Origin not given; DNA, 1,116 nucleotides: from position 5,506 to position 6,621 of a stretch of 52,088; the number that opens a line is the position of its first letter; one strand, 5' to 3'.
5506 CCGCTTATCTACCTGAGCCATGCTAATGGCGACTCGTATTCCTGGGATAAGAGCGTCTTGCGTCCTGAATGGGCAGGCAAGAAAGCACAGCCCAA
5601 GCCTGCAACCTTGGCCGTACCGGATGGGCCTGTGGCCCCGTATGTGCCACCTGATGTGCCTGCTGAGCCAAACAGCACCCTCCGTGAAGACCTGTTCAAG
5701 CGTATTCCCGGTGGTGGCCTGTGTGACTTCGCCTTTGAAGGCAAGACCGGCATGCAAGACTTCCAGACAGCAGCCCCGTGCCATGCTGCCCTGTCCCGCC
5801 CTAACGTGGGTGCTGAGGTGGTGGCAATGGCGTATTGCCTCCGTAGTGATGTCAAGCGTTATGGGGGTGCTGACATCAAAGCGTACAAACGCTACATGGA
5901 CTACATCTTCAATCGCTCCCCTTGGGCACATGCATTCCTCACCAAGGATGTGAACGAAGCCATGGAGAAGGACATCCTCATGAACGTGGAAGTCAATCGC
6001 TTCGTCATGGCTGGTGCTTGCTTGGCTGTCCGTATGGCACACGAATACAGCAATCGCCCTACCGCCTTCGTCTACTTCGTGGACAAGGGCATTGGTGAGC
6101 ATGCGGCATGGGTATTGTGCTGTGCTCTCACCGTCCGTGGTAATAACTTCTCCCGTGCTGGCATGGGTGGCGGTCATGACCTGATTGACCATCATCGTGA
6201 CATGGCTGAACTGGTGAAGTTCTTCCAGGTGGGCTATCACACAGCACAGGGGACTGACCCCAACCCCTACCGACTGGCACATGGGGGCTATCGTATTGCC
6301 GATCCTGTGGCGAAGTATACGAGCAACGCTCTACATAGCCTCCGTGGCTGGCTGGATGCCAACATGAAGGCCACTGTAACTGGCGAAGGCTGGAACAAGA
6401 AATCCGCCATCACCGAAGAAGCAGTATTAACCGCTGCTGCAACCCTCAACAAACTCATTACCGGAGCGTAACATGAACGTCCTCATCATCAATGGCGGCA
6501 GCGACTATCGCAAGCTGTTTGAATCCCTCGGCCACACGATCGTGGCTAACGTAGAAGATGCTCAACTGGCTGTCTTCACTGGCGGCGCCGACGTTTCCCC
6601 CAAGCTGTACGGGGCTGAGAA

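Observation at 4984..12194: Eight-gene amidoligase / amidotransferase / ATP-grasp cassette: candidate phage system for making a peptide or gamma-glutamyl conjugate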

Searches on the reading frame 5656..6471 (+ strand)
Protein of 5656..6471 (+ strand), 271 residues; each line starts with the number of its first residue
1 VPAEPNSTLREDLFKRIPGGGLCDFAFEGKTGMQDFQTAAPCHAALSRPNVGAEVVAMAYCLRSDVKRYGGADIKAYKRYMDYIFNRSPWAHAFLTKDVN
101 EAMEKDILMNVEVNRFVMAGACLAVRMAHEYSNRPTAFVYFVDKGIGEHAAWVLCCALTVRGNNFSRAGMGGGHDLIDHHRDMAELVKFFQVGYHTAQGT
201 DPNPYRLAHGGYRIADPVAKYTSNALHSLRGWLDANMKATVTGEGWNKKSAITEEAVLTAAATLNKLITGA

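Call 58: search_protein_families(library=pfam, proteins=[window:5680-6471:+], max_evalue=1)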
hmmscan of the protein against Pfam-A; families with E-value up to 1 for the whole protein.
window:5680-6471:+ (263 aa): 0 families

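Call 73: search_protein_representatives(protein=window:5656-6471:+)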
Query: 271 residues. Proteins with E-value up to 0.001 (for the whole library): 558; up to 1e-10: 229; up to 1e-30: 19. The best 150 are listed.
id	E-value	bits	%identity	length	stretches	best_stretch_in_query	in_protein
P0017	2.2e-184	627.3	100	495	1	1-271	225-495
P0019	3.5e-76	272.5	53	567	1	8-262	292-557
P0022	2.2e-64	233.9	48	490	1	8-271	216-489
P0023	5.2e-63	229.4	45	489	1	8-267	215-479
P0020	3.7e-60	220.0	44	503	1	2-267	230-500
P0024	2.5e-54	200.9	42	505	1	2-266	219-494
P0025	5.3e-52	193.3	41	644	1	8-268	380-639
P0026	1.7e-45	172.0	41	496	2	76-268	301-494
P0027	1.9e-44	168.5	38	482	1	18-268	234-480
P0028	7.1e-41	156.8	37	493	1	7-269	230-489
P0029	5.6e-40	153.8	39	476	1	7-268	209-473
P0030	1.7e-39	152.3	38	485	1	5-265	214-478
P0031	1.9e-37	145.5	35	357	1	21-268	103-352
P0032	5.4e-37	144.0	37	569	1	7-270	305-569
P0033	1.7e-36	142.4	35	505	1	13-270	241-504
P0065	1.8e-21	93.1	27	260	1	20-259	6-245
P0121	1.1e-17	80.7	26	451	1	25-264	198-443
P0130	6.4e-17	78.2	24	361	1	8-251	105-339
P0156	2.2e-15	73.2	23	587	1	10-267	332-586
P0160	4.1e-15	72.3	22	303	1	13-268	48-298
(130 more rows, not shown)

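Call 75: search_solved_structures(query=A3, max_evalue=10)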
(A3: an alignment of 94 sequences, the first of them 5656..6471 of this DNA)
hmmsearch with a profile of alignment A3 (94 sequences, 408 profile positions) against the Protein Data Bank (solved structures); distinct sequences matched with E-value up to 10: 8.
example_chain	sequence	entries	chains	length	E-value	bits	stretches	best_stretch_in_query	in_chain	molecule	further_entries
9l8y_A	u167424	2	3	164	0.024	17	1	3-95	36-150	E3 ubiquitin-protein ligase HERC2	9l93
5i9d_A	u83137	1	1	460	0.033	16.6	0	257-274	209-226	pentatricopeptide repeat protein dPPR-U8A2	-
2n5u_A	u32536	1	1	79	0.074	15.4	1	37-104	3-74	Tsr0524 protein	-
5z2g_A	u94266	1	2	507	0.11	14.8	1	51-153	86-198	L-amino acid oxidase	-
5k0w_A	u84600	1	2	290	0.2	14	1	60-162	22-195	Class B carbapenemase GOB-18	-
5yfp_E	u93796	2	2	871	1.1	11.5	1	345-401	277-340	Exocyst complex component SEC10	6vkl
8w97_A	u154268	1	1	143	1.7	11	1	346-404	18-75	De novo design protein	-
5z33_A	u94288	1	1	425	3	10.1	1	294-356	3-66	Mitogen-activated protein kinase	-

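Call 76: search_protein_families(library=pfam, alignment_id=A3, max_evalue=0.01)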
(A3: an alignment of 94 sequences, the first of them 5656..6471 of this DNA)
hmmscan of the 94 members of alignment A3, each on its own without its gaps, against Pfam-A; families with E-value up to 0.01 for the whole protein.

A. member 1, window:5656-6471:+ (271 aa): 0 families

B. families by the number of members that match (of 94 scanned): 10 families
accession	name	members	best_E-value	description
PF18346.7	SH3_15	6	0.00035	Mind bomb SH3 repeat domain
PF07498.18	Rho_N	3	0.00021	Rho termination factor, N-terminal domain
PF02211.21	NHase_beta_C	3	0.0022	Nitrile hydratase beta subunit, C-terminal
PF20111.4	DUF6501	2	0.0024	Family of unknown function (DUF6501)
PF18129.7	SH3_12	2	0.0036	Xrn1 SH3-like domain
PF12158.14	DUF3592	1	0.0014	Domain of unknown function (DUF3592)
PF01698.23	SAM_LFY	1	0.0034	Floricaula / Leafy protein SAM domain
PF04319.19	NifZ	1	0.0054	NifZ domain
PF19303.5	Anticodon_3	1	0.0066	Anticodon binding domain of methionyl tRNA ligase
PF18335.7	SH3_13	1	0.0097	ATP-dependent RecD-like DNA helicase SH3 domain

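Call 97: find_encoding_contigs(protein=P0160, flank=9000, max_places=3)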
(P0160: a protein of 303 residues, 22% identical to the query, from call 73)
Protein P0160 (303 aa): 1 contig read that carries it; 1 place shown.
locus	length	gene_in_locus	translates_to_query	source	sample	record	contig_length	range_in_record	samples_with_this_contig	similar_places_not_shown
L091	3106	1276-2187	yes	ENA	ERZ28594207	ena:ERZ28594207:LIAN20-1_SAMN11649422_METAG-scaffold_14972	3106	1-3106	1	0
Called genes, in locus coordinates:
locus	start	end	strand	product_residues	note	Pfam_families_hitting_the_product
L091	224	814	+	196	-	-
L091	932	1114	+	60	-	-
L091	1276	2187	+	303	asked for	-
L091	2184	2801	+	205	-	PF07722:Peptidase_C26, PF00117:GATase (weak)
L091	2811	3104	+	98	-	?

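Call 98: find_encoding_contigs(protein=P0130, flank=9000, max_places=3)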
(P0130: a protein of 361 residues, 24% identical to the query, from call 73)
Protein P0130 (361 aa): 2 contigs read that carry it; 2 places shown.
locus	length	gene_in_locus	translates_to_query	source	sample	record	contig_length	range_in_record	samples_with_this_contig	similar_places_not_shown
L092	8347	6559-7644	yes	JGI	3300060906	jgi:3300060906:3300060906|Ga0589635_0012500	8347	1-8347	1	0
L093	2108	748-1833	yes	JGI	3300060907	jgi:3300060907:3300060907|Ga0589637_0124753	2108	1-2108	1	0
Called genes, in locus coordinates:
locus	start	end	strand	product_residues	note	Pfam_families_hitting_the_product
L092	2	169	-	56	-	?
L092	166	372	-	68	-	-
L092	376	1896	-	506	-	-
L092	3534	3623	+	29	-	-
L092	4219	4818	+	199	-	-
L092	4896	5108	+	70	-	-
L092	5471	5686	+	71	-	-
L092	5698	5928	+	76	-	-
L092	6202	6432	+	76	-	-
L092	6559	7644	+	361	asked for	-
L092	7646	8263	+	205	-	PF07722:Peptidase_C26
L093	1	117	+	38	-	?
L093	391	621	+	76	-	-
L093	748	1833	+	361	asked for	-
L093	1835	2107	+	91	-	?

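Call 99: find_encoding_contigs(protein=P0156, flank=10000, max_places=2)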
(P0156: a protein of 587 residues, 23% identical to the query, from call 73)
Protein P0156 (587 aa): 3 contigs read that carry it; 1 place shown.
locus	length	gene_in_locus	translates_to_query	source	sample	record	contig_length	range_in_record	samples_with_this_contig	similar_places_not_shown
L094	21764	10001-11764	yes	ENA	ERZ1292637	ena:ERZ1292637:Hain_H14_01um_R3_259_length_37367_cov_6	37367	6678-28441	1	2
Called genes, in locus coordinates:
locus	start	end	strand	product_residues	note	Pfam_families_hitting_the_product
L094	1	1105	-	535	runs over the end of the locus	-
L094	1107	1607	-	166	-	-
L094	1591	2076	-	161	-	-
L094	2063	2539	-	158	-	PF00959:Phage_lysozyme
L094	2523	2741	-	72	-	-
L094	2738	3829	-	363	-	PF13088:BNR_2 (faint), PF02012:BNR (faint)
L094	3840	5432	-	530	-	PF12708:Pect-lyase_RHGA_epim (weak)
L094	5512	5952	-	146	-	-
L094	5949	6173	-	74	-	-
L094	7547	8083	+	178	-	-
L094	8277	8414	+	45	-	-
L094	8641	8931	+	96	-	-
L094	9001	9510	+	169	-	-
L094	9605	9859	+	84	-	-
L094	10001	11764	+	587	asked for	-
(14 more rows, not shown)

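Call 100: find_encoding_contigs(protein=P0065, flank=10000, max_places=2)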
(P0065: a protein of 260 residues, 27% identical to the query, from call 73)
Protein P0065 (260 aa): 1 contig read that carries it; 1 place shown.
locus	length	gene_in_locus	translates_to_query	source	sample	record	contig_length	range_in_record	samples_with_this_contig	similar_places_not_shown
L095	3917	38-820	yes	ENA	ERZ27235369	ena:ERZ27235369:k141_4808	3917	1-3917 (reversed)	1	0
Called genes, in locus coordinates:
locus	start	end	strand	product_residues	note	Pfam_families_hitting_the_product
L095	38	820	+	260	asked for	-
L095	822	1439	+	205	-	PF07722:Peptidase_C26, PF00117:GATase (weak)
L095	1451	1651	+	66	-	-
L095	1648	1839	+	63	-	-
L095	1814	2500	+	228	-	-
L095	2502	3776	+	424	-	PF13522:GATase_6, PF13537:GATase_7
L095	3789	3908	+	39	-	-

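Call 101: find_encoding_contigs(protein=P0121, flank=10000, max_places=2)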
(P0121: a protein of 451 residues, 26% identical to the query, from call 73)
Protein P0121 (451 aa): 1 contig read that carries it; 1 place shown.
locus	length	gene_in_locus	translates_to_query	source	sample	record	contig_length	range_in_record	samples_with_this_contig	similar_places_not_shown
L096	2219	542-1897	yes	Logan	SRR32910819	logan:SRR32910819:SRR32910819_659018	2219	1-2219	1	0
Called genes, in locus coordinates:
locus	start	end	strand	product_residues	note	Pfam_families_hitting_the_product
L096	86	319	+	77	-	-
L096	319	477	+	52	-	-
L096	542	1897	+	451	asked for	-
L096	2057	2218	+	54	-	?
